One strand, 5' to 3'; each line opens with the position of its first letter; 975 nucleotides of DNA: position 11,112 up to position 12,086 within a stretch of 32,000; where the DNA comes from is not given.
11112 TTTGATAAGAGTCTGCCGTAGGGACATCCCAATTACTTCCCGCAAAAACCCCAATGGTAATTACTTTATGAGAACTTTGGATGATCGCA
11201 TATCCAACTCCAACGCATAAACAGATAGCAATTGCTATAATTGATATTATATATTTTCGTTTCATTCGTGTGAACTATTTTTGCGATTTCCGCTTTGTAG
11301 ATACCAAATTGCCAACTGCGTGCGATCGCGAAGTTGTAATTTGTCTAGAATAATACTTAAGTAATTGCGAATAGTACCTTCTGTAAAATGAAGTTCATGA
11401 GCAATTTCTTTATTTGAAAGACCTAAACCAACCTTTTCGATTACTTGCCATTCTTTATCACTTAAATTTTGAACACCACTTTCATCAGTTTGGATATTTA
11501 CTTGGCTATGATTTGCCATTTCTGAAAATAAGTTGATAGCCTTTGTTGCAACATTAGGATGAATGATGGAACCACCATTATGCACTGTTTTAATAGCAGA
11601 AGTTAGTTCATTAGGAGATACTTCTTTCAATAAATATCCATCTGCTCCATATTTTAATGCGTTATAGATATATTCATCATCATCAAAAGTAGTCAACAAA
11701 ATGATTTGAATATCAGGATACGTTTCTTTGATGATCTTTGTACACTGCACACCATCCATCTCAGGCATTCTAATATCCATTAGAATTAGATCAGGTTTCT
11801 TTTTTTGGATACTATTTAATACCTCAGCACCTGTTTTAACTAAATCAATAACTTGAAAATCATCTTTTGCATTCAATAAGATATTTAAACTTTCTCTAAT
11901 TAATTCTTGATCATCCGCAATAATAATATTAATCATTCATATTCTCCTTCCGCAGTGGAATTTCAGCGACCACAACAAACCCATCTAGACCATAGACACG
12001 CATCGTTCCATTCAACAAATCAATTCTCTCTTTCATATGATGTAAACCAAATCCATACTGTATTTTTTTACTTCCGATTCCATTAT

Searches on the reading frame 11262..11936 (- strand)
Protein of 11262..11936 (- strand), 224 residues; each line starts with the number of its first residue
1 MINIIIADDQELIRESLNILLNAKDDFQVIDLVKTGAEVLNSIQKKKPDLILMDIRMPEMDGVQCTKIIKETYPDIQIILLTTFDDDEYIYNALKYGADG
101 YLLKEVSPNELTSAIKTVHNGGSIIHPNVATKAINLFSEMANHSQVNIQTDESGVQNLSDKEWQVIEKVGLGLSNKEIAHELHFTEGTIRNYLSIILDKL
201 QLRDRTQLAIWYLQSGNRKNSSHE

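Call 53: search_protein_families(library=pfam, proteins=[window:11262-11936:-], max_evalue=0.001)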
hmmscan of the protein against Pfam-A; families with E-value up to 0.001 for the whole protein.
window:11262-11936:- (224 aa): 4 families
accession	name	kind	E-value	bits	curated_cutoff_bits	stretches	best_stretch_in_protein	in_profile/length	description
PF00072.30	Response_reg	-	6.1e-31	107.3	30.2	1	4-116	1-111/111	Response regulator receiver domain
PF00196.25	GerE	-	6.2e-14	51.8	23.5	1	156-211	1-56/57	Bacterial regulatory proteins, luxR family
PF08281.18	Sigma70_r4_2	-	0.00029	20.8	25.7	1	166-194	19-48/54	Sigma-70, region 4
PF04545.22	Sigma70_r4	-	0.00053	19.9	24.1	0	156-201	3-49/50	Sigma-70, region 4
